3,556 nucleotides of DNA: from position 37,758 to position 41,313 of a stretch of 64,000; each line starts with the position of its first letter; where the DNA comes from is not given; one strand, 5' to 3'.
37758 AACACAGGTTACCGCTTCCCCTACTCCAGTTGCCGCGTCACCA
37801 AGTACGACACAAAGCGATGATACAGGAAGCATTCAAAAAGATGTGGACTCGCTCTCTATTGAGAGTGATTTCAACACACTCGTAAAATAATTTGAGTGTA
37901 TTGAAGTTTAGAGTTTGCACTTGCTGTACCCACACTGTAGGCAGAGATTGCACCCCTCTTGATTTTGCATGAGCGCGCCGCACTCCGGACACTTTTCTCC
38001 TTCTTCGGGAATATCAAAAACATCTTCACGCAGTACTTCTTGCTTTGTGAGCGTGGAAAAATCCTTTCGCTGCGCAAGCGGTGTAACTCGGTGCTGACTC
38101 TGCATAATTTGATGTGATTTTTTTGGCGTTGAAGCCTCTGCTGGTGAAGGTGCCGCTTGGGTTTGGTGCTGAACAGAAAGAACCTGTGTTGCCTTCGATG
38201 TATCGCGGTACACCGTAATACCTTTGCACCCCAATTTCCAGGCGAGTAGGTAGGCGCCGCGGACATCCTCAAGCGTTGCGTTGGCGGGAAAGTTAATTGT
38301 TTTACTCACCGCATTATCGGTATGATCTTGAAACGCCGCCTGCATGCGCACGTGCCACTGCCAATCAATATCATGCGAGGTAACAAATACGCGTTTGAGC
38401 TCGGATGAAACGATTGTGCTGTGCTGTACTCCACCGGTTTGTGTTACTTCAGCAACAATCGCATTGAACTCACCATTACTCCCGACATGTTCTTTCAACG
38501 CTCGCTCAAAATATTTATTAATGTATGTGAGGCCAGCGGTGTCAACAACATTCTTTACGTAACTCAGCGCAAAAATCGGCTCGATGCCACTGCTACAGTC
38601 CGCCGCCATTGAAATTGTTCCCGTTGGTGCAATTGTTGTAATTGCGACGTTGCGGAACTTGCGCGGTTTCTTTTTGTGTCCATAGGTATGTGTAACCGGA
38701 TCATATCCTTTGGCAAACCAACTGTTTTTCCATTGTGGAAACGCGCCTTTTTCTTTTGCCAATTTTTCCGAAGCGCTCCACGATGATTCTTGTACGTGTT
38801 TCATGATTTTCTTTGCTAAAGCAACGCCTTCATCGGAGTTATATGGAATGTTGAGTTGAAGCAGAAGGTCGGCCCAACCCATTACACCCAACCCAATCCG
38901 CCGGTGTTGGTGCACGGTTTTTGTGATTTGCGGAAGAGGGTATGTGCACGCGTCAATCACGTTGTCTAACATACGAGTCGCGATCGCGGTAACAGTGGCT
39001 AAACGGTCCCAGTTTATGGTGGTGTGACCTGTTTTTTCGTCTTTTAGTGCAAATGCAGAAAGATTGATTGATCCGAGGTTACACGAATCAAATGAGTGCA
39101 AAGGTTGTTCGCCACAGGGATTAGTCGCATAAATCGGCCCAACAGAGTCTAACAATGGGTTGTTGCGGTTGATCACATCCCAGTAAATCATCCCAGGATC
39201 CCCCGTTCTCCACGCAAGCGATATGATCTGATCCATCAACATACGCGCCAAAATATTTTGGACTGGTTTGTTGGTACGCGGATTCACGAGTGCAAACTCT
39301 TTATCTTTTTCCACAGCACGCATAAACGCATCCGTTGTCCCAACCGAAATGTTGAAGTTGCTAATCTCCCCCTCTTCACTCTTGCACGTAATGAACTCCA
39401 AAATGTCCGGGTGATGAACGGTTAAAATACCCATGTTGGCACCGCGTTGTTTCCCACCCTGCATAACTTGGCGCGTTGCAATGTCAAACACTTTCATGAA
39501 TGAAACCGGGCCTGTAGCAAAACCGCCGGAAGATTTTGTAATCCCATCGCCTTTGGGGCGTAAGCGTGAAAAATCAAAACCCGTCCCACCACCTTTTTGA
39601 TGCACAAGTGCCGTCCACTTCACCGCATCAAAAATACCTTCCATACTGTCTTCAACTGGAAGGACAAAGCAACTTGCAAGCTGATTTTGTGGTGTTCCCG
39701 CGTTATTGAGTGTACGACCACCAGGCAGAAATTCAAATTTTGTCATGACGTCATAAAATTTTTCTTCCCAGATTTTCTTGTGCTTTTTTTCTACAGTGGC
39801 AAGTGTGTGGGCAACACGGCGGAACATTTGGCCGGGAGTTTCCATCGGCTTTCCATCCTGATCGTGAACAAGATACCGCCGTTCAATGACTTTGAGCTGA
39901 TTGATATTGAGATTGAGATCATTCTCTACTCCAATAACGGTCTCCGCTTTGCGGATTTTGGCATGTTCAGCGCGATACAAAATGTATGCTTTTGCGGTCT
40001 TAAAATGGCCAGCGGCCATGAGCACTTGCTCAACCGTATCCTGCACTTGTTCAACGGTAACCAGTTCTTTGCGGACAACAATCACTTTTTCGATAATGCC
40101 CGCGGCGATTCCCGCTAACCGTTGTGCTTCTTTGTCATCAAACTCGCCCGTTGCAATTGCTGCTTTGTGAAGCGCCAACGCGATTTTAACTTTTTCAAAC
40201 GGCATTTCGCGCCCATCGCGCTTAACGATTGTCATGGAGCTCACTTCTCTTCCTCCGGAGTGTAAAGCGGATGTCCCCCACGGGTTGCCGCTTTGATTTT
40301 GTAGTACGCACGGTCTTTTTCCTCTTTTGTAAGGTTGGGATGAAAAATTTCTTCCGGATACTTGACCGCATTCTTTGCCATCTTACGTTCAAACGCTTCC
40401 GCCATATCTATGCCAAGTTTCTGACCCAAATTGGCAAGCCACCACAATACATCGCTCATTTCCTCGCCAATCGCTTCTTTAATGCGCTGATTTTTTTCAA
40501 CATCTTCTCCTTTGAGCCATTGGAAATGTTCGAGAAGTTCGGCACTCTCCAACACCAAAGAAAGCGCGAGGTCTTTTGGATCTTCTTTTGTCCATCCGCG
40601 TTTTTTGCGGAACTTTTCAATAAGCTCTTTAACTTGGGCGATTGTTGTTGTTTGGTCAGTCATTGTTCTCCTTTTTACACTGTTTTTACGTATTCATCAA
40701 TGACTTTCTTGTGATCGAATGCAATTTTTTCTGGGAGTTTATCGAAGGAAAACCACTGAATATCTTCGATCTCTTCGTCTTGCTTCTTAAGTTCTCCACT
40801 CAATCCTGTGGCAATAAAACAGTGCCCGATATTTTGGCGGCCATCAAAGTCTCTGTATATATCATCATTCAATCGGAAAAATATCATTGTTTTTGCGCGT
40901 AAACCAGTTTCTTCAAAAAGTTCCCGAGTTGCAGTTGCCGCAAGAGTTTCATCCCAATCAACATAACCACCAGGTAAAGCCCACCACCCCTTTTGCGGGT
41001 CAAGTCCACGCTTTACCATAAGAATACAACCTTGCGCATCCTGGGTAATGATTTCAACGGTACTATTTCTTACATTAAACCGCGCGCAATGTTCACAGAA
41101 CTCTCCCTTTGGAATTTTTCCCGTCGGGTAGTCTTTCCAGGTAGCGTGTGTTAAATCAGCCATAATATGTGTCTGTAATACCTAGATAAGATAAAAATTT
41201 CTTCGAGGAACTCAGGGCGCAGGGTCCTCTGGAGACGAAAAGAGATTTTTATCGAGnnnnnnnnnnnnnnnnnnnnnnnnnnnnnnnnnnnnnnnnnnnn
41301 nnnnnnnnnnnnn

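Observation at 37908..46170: nrdR-controlled operon with three tandem class II (B12-dependent) ribonucleotide reductase paralogs interleaved with MazG and Nudix NTP pyrophosphatases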

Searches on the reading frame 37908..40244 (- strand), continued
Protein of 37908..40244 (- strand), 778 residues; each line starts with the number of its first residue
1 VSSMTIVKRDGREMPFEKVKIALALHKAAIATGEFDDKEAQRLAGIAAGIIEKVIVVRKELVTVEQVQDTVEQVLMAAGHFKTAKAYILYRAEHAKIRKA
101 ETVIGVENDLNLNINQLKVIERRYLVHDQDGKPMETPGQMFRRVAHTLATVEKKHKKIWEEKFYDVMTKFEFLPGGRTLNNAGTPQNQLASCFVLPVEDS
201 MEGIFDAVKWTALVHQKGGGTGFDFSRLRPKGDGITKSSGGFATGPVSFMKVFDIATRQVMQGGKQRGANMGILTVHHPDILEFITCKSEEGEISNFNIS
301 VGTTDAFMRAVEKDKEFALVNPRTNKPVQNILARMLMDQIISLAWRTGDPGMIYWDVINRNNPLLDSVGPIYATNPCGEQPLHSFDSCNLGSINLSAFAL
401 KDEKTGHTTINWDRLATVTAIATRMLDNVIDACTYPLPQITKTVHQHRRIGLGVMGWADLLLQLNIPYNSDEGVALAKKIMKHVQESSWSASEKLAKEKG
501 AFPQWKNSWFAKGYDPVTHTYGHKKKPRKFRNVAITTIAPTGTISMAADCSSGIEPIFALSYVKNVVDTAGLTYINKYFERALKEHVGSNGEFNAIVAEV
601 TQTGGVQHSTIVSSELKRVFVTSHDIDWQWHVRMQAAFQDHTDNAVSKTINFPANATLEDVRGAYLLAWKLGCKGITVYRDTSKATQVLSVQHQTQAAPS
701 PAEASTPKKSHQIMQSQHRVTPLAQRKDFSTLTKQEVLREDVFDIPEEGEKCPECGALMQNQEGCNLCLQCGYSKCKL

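Call 61: find_homologous_proteins(query=window:37908-40235:-, max_evalue=1e-50)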
Query window:37908-40235:- (775 aa): 8000 proteins with E <= 1e-50 among 8000 candidates; the best 120 are listed.
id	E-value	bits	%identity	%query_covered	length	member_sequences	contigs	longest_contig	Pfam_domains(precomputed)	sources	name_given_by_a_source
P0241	0.0e+0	1644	78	63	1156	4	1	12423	PF02867.21,PF00317.27,PF03477.22,PF14528.12,PF14890.12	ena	-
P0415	0.0e+0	1641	100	91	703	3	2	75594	PF02867.21,PF00317.27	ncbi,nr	ncbi:MAG TPA: adenosylcobalamin-dependent ribonucleoside-diphosphate reductase [Candidatus Pacebacte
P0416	0.0e+0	1381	77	100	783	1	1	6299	PF02867.21,PF00317.27,PF03477.22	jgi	jgi:ribonucleoside-diphosphate reductase alpha chain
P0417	0.0e+0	1379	76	100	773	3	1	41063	PF02867.21,PF00317.27,PF03477.22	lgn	-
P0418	0.0e+0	1372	76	100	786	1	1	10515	PF02867.21,PF00317.27,PF03477.22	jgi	jgi:ribonucleoside-diphosphate reductase alpha chain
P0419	0.0e+0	1362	76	100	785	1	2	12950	PF02867.21,PF00317.27,PF03477.22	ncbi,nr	ncbi:MAG TPA: adenosylcobalamin-dependent ribonucleoside-diphosphate reductase [Candidatus Saccharim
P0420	0.0e+0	1323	74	100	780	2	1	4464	PF02867.21,PF00317.27,PF03477.22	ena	-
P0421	0.0e+0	1311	73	100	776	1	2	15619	PF02867.21,PF00317.27,PF03477.22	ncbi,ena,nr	ncbi:MAG TPA: adenosylcobalamin-dependent ribonucleoside-diphosphate reductase [Patescibacteria grou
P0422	0.0e+0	1308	68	61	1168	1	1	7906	PF02867.21,PF00317.27,PF03477.22,PF14528.12,PF14890.12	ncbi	-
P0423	0.0e+0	1295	77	48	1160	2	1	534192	PF02867.21,PF00317.27,PF03477.22,PF14528.12,PF14890.12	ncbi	-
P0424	0.0e+0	1290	79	48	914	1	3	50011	PF02867.21,PF00317.27,PF03477.22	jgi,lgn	-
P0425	0.0e+0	1256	71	100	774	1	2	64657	PF02867.21,PF00317.27,PF03477.22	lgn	-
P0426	0.0e+0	1253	71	100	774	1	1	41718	PF02867.21,PF00317.27,PF03477.22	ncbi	-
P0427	0.0e+0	1247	75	48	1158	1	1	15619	PF02867.21,PF00317.27,PF03477.22,PF14528.12,PF14890.12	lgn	-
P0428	0.0e+0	1229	69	100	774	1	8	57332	PF02867.21,PF00317.27,PF03477.22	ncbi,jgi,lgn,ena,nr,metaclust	ncbi:MAG: Ribonucleoside-diphosphate reductase [Microgenomates group bacterium GW2011_GWF2_45_18]|nr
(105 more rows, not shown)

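Call 64: find_encoding_contigs(protein=P0288, flank=10000, max_places=1)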
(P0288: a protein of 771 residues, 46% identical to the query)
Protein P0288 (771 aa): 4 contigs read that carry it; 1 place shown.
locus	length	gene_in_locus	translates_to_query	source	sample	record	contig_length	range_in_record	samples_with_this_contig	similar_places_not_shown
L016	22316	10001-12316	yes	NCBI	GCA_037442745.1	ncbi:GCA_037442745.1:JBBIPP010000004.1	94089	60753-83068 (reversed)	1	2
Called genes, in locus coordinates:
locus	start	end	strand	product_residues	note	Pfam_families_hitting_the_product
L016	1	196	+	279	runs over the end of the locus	PF01875:Memo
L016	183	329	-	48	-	-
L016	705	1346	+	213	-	-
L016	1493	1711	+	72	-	-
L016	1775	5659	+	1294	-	PF00082:Peptidase_S8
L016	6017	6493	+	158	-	PF03013:Pyr_excise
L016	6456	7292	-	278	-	-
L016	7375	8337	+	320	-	PF01087:GalP_UDP_transf, PF16285:DUF4931_N, PF16268:DUF4921 (weak)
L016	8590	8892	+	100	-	-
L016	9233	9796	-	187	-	-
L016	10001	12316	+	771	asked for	PF03477:ATP-cone, PF00317:Ribonuc_red_lgN, PF02867:Ribonuc_red_lgC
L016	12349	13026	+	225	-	PF02572:CobA_CobO_BtuR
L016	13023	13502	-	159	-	-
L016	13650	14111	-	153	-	PF11969:DcpS_C, PF01230:HIT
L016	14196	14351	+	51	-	-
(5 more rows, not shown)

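Call 65: find_encoding_contigs(protein=P0267, flank=10000, max_places=1)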
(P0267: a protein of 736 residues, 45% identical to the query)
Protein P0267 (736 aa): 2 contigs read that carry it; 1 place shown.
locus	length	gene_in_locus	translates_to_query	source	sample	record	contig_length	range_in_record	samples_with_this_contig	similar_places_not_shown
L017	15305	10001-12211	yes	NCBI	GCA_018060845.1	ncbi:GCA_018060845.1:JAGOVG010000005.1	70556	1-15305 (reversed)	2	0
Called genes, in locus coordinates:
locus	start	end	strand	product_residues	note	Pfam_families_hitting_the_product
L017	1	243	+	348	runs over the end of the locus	PF00152:tRNA-synt_2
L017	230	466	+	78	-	-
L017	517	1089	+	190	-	-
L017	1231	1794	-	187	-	PF08207:EFP_N, PF01132:EFP, PF09285:Elong-fact-P_C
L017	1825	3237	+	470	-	PF01229:Glyco_hydro_39, PF11790:Glyco_hydro_cc (weak)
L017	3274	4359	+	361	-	PF02073:Peptidase_M29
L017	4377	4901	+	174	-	-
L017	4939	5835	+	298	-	PF00348:polyprenyl_synt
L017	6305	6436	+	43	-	-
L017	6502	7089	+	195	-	PF02481:DNA_processg_A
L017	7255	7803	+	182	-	PF01195:Pept_tRNA_hydro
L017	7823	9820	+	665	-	PF01751:Toprim, PF01131:Topoisom_bac, PF01396:Zn_ribbon_Top1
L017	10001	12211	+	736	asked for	PF03477:ATP-cone, PF00317:Ribonuc_red_lgN, PF02867:Ribonuc_red_lgC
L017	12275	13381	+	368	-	PF05014:Nuc_deoxyrib_tr (weak), PF02223:Thymidylate_kin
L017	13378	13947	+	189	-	PF00265:TK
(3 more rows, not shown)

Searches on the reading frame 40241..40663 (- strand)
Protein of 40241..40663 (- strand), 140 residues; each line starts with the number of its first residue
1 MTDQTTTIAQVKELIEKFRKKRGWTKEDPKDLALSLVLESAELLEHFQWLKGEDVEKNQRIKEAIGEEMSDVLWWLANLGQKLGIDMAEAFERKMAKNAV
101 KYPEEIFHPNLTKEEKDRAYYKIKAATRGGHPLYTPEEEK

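Call 4: search_protein_families(library=pfam, proteins=[window:40241-40663:-])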
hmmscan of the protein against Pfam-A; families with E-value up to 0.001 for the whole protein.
window:40241-40663:- (140 aa): 2 families
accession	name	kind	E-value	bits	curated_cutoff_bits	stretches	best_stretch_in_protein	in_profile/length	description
PF12643.12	MazG-like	-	1.2e-11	45.1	27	1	35-106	2-74/85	MazG-like family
PF03819.22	MazG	-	1.6e-05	25.5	22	1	31-103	5-71/74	MazG nucleotide pyrophosphohydrolase domain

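Call 5: search_protein_families(library=ncbifam, proteins=[window:40241-40663:-])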
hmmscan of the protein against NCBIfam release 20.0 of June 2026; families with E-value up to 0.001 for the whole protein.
window:40241-40663:- (140 aa): 0 families

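Call 50: search_solved_structures(query=window:40241-40663:-, max_evalue=0.01)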
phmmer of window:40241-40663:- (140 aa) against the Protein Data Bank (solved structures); distinct sequences matched with E-value up to 0.01: 6.
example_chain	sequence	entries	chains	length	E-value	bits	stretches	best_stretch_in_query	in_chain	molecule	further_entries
4qgp_A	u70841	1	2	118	8.3e-17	64.8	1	10-108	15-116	pyrophosphatase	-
6sqw_A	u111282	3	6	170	1.2e-09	41.7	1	7-109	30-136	dCTP pyrophosphatase 1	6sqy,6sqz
2a3q_A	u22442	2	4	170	1.2e-09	41.7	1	7-109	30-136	hypothetical protein | Protein RS21-C6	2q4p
7mu5_A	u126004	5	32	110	7.6e-09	39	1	6-103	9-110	dCTP pyrophosphatase 1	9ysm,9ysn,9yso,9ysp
2oie_A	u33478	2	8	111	6.6e-08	36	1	6-98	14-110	RS21-C6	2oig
2q73_A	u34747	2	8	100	0.0021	21.4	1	21-108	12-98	Hypothetical protein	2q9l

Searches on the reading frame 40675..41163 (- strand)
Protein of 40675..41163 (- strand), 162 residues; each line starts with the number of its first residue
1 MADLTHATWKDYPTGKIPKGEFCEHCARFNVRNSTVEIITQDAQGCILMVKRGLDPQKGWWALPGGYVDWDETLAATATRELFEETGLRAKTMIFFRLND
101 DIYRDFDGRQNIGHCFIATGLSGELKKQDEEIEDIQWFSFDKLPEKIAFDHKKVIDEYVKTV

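Call 4: search_protein_families(library=pfam, proteins=[window:40675-41163:-])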
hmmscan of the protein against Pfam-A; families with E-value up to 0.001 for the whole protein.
window:40675-41163:- (162 aa): 1 family
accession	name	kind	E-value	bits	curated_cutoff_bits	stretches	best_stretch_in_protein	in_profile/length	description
PF00293.34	NUDIX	-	1.3e-26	93.6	21.1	1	35-157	5-133/134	NUDIX domain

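Call 5: search_protein_families(library=ncbifam, proteins=[window:40675-41163:-])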
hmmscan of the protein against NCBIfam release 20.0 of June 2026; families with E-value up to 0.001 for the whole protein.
window:40675-41163:- (162 aa): 23 families
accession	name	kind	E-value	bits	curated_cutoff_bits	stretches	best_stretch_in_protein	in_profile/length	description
NF003787.0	PRK05379.1-4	equivalog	8.5e-13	48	449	1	27-125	202-304/346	bifunctional nicotinamide-nucleotide adenylyltransferase/Nudix hydroxylase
NF050029.2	TransRepNtr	equivalog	9.8e-13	48.1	400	1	41-156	32-150/245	ADPR responsive transcriptional repressor NtrR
NF003788.0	PRK05379.1-5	equivalog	6.7e-11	42.1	354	1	44-94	223-273/351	bifunctional nicotinamide-nucleotide adenylyltransferase/Nudix hydroxylase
NF003791.0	PRK05379.2-3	equivalog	1e-10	41.4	409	1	44-160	212-338/340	bifunctional nicotinamide-nucleotide adenylyltransferase/Nudix hydroxylase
NF003785.0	PRK05379.1-1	equivalog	1.5e-10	40.8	418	1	44-90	213-259/347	bifunctional nicotinamide-nucleotide adenylyltransferase/Nudix hydroxylase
NF003786.0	PRK05379.1-2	equivalog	2.4e-10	40.1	397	1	44-158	228-351/354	bifunctional nicotinamide-nucleotide adenylyltransferase/Nudix hydroxylase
NF041652.1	Nud_hyd_Dein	equivalog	3.5e-10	40.3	200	1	31-140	11-124/152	Nudix hydrolase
NF052459.1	OxoGTPPhMutT1Mycb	equivalog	1.6e-09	37.3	475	1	56-160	26-127/292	8-oxo-(d)GTP phosphatase MutT1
NF006530.0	PRK08999.1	equivalog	1.8e-09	37.1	245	1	39-143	12-112/315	Nudix family hydrolase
NF003790.0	PRK05379.2-2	equivalog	2.5e-09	36.7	403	1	35-159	219-351/354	bifunctional nicotinamide mononucleotide adenylyltransferase/ADP-ribose pyrophosphatase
NF011963.0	PRK15434.1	subfamily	4.7e-09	36.2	146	1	36-142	20-133/159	GDP-mannose mannosyl hydrolase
NF001299.0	PRK00241.1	equivalog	2.2e-08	33.9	158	1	57-145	157-240/263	NAD(+) diphosphatase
NF001938.0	PRK00714.1-5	equivalog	3.2e-07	29.9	116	1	35-94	15-80/172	RNA pyrophosphohydrolase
TIGR00586.1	mutt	equivalog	4.3e-07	30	97.9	1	36-155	9-124/129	8-oxo-dGTP diphosphatase MutT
NF006961.0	PRK09438.1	equivalog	6.1e-07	29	103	1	36-91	13-64/151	dihydroneopterin triphosphate diphosphatase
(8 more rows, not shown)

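Call 51: search_solved_structures(query=window:40675-41163:-, max_evalue=0.0001)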
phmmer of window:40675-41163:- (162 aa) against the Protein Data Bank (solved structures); distinct sequences matched with E-value up to 0.0001: 42.
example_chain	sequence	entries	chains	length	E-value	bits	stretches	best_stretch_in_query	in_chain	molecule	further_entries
4dyw_A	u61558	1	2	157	1e-12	51.5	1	44-151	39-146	MutT/NUDIX family protein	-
2qjt_B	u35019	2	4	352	3.2e-09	40.1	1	45-90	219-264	Nicotinamide-nucleotide adenylyltransferase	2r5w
2b06_A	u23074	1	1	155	7.3e-09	38.9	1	54-151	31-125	MutT/nudix family protein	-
3gz8_A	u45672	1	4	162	1e-08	38.4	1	40-157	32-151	MutT/nudix family protein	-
2gt4_A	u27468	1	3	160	1.4e-08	38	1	35-143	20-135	GDP-mannose mannosyl hydrolase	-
2yyh_A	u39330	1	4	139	1.5e-08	37.9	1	47-160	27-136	8-OXO-dGTPase domain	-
1rya_A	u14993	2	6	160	2.2e-08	37.4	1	35-143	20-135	GDP-mannose mannosyl hydrolase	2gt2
3gz5_A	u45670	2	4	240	3.2e-08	36.9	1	40-157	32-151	MutT/nudix family protein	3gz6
2i8t_A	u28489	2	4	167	4.4e-08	36.4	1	35-143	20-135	GDP-mannose mannosyl hydrolase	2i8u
4kyx_A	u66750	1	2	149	6.1e-08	35.9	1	41-157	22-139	ADP-ribose pyrophosphatase MutT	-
5hzx_A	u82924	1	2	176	7.5e-08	35.6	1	15-145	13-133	Nudix (Nucleoside diphosphate linked moiety X)-type motif 1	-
5bs6_A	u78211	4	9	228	9.2e-08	35.3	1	44-157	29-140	transcriptional regulator AraR | transcriptional factor AraR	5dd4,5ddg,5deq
3q1p_A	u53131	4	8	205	1e-07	35.2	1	50-146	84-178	Phosphohydrolase (MutT/nudix family protein)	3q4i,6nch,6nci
3dku_A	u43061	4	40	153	1.4e-07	34.7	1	42-105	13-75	Putative phosphohydrolase | Phosphatase nudJ | Putative Nudix hydrolase ymfB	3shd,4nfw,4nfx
2qjo_A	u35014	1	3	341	1.6e-07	34.6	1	44-160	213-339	Bifunctional NMN adenylyltransferase/Nudix hydrolase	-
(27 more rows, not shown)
